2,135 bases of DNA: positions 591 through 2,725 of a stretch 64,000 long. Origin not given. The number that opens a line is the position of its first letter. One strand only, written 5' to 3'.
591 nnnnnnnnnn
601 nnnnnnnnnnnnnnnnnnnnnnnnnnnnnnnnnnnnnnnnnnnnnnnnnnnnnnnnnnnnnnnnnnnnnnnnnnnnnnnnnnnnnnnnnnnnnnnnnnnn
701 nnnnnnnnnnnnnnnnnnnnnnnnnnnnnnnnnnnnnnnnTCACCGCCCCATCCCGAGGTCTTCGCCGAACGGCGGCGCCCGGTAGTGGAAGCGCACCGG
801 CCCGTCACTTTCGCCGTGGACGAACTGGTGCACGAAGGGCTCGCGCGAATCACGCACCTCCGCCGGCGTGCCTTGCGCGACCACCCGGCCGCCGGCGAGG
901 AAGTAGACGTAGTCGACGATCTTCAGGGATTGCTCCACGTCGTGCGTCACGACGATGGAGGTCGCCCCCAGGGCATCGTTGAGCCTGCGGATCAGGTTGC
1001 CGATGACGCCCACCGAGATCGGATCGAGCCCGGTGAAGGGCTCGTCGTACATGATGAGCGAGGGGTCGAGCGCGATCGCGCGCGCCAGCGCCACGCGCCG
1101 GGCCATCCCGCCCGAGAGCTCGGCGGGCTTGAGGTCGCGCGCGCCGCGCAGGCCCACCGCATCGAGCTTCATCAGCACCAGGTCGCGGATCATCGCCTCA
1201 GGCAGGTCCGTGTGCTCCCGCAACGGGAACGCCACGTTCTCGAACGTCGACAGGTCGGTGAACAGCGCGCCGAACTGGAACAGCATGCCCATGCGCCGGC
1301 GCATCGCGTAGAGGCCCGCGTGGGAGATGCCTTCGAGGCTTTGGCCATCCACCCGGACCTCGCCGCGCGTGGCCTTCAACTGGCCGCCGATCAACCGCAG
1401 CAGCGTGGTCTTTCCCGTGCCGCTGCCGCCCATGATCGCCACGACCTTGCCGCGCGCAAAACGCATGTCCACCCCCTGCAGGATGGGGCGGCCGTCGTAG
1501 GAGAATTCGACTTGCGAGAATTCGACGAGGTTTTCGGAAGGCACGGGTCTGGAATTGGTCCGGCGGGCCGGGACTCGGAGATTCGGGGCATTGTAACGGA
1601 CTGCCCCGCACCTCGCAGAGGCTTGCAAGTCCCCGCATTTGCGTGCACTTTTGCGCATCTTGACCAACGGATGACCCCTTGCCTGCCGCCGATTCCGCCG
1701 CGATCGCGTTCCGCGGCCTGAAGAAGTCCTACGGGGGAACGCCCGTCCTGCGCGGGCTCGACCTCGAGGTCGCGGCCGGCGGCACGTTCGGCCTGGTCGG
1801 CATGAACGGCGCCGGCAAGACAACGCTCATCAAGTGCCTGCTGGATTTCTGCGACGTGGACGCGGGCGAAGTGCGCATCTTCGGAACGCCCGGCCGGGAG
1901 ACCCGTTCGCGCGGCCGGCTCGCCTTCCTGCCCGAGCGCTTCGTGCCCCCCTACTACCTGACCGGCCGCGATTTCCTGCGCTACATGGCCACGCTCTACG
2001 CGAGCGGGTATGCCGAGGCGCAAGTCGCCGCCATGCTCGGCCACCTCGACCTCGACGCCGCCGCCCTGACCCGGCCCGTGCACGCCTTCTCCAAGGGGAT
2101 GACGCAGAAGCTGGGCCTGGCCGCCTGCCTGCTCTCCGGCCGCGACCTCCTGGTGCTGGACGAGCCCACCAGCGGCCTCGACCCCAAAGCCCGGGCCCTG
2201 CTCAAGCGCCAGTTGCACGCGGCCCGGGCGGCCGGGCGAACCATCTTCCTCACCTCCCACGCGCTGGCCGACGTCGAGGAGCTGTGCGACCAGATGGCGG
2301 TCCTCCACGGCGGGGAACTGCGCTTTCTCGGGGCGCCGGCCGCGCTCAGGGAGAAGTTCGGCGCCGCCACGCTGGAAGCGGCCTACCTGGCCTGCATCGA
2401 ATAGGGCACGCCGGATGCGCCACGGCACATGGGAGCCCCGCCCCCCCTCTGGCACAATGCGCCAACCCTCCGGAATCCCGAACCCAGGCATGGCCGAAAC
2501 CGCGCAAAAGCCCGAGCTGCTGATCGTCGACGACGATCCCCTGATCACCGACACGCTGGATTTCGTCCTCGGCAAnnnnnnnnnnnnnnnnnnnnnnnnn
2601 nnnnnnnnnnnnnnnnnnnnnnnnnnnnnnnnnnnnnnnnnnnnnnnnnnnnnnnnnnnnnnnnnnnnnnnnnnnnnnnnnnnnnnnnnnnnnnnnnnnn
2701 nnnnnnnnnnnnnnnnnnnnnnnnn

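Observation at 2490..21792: MSHA-class type IV filament locus flanked by a PrsR/PrsK-like sigma-54 two-component pair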

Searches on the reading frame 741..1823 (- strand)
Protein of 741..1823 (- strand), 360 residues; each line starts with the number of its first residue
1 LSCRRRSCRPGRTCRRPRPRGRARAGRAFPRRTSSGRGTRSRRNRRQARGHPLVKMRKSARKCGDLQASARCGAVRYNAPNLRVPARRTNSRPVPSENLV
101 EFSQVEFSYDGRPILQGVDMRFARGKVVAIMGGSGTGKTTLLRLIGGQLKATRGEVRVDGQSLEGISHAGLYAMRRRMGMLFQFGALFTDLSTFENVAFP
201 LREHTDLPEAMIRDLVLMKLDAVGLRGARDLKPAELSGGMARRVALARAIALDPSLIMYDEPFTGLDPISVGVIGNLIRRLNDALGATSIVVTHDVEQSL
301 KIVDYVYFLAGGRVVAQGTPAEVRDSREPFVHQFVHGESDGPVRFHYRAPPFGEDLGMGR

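Call 20: search_protein_families(library=pfam, proteins=[window:741-1823:-], max_evalue=0.00001)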
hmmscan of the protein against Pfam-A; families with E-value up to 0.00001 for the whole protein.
window:741-1823:- (360 aa): 1 family
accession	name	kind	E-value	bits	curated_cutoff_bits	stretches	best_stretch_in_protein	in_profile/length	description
PF00005.33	ABC_tran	-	1.1e-28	100.9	25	1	115-263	1-136/137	ABC transporter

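Call 48: search_protein_families(library=ncbifam, proteins=[window:741-1823:-], max_evalue=0.001)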
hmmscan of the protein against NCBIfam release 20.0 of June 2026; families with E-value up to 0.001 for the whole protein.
window:741-1823:- (360 aa): 187 families (the best 25 are shown)
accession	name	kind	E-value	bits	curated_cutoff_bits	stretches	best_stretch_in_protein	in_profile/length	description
NF008809.0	PRK11831.1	equivalog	9.3e-103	343.2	441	1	97-356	6-265/270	phospholipid ABC transporter ATP-binding protein MlaF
TIGR03265.1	PhnT2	equivalog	1.7e-47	162.4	457.7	1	100-335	5-235/353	putative 2-aminoethylphosphonate ABC transporter ATP-binding protein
NF006987.0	PRK09452.1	equivalog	1.8e-46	158.6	482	1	88-335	6-248/378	spermidine/putrescine ABC transporter ATP-binding protein PotA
TIGR01186.1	proV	subfamily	1.1e-44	153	326.6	1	117-338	11-233/363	betaine/proline/choline family ABC transporter ATP-binding protein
NF043075.1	MMSYN1_0197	equivalog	2.3e-44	151.8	550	1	98-338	1-235/341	spermidine/putrescine ABC transporter ATP-binding protein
TIGR00968.1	3a0106s01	subfamily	3.2e-44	151.2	342.75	1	103-335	4-231/237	sulfate ABC transporter ATP-binding protein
TIGR04521.1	ECF_ATPase_2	equivalog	8.8e-44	149.7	330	1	101-327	2-236/279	energy-coupling factor transporter ATPase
TIGR02673.1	FtsE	equivalog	1.5e-43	149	264.85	1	99-297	1-198/214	cell division ATP-binding protein FtsE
NF040933.2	ABC_arch_GlcV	equivalog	4.5e-43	147.5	450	1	115-326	22-232/357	glucose ABC transporter ATP-binding protein GlcV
TIGR00972.1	3a0107s01c2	equivalog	9.9e-43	146.3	343.2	1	101-324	3-231/248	phosphate ABC transporter ATP-binding protein PstB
TIGR03258.1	PhnT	equivalog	2.5e-42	145.2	499.15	1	102-334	11-239/359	2-aminoethylphosphonate ABC transport system ATP-binding subunit PhnT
NF008105.0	PRK10851.1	equivalog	3.1e-42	144.6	502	1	100-335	3-237/362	sulfate/thiosulfate ABC transporter ATP-binding protein CysA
TIGR02314.1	ABC_MetN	equivalog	5.3e-42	144.1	499.7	1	115-336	21-242/343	methionine ABC transporter ATP-binding protein MetN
TIGR04520.1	ECF_ATPase_1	equivalog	9.6e-42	143.2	315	1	100-328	1-228/269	energy-coupling factor transporter ATPase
NF007027.0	PRK09493.1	equivalog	4.6e-41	140.8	379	1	99-324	1-224/240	glutamine ABC transporter ATP-binding protein GlnQ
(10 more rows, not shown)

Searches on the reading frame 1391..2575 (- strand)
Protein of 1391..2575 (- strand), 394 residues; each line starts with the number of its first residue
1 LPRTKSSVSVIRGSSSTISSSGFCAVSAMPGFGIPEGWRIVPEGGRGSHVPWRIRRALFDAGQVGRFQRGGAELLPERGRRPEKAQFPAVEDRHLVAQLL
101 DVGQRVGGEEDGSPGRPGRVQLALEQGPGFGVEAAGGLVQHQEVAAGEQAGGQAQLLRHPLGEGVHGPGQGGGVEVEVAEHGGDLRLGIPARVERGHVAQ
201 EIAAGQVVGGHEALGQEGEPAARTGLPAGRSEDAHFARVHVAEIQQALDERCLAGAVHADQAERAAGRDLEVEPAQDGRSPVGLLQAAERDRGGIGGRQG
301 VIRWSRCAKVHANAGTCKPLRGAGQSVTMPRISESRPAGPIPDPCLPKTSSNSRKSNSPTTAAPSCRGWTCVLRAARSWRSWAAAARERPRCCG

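Call 4: search_protein_families(library=ncbifam, proteins=[window:1391-2575:-], max_evalue=0.01)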
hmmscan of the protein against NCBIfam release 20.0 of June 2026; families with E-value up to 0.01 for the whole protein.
window:1391-2575:- (394 aa): 0 families

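Call 6: search_protein_families(library=pfam, proteins=[window:1391-2575:-], max_evalue=0.01)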
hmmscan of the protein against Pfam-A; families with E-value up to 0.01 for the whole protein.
window:1391-2575:- (394 aa): 0 families

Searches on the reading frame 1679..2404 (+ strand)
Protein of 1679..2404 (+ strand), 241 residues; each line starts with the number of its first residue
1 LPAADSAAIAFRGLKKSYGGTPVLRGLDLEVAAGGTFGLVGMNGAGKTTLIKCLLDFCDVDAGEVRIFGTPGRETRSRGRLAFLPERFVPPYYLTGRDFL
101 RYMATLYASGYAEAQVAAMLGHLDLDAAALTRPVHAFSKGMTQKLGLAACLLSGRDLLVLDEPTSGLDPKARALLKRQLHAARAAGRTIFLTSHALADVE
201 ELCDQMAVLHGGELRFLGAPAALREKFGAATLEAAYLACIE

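Call 20: search_protein_families(library=pfam, proteins=[window:1679-2404:+], max_evalue=0.00001)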
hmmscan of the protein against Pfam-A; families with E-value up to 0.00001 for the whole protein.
window:1679-2404:+ (241 aa): 2 families
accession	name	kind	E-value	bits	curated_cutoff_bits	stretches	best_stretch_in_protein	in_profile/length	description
PF00005.33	ABC_tran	-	2.3e-22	80.5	25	1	24-165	1-137/137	ABC transporter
PF13304.12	AAA_21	-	5.7e-17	63.2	27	1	131-194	232-298/304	AAA domain, putative AbiEii toxin, Type IV TA system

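Call 48: search_protein_families(library=ncbifam, proteins=[window:1679-2404:+], max_evalue=0.001)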
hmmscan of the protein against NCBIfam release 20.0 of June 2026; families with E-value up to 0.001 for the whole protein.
window:1679-2404:+ (241 aa): 187 families (the best 25 are shown)
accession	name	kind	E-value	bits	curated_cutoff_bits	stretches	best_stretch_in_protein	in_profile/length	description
TIGR01188.1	drrA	subfamily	6.6e-44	150.4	312.45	1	16-233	1-221/302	daunorubicin resistance ABC transporter, ATP-binding protein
NF010060.0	PRK13537.1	equivalog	3.1e-40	138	521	1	5-225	12-235/314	nodulation factor ABC transporter ATP-binding protein NodI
NF010059.0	PRK13536.1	equivalog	3e-38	131.5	549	1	5-233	40-272/342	nodulation factor ABC transporter ATP-binding protein NodI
NF033858.1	ABC2_perm_RbbA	equivalog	4.2e-37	127.5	1050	1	5-241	263-502/909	ribosome-associated ATPase/putative transporter RbbA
TIGR01288.1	nodI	equivalog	5e-36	124.2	424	1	7-231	3-231/303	nodulation factor ABC transporter ATP-binding protein NodI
TIGR03864.1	PQQ_ABC_ATP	hypoth_equivalog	1.4e-33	116.3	302.25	1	9-238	2-234/236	ABC transporter, ATP-binding subunit, PQQ-dependent alcohol dehydrogenase system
TIGR03740.1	galliderm_ABC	subfamily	2e-31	109.4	309.75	1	12-216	4-204/223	lantibiotic protection ABC transporter ATP-binding subunit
TIGR03522.1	GldA_ABC_ATP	equivalog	4.3e-30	105.2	402.6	1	9-213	3-209/301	gliding motility-associated ABC transporter ATP-binding subunit GldA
TIGR04521.1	ECF_ATPase_2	equivalog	1e-26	93.7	330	2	112-223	120-232/279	energy-coupling factor transporter ATPase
TIGR02857.1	CydD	equivalog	2.4e-26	92.8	435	1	3-206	316-526/529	thiol reductant ABC exporter subunit CydD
NF000355.4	ribo_prot_ABC_F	equivalog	2.7e-25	89.2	380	1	9-215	3-193/499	ribosomal protection-like ABC-F family protein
TIGR01189.1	ccmA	equivalog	1.3e-24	86.9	131.6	1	12-200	4-191/198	heme ABC exporter ATP-binding protein CcmA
TIGR01257.1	rim_protein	equivalog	7.9e-24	82.7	4012.85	1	13-230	1942-2164/2272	rim ABC transporter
NF011967.0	PRK15439.1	equivalog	8.1e-24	83.9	586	2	121-215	388-482/510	autoinducer 2 ABC transporter ATP-binding protein LsrA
NF047565.1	PSM_export_PmtA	equivalog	1.4e-23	83.6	350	1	24-227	17-219/282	phenol-soluble modulin export ABC transporter ATP-binding protein PmtA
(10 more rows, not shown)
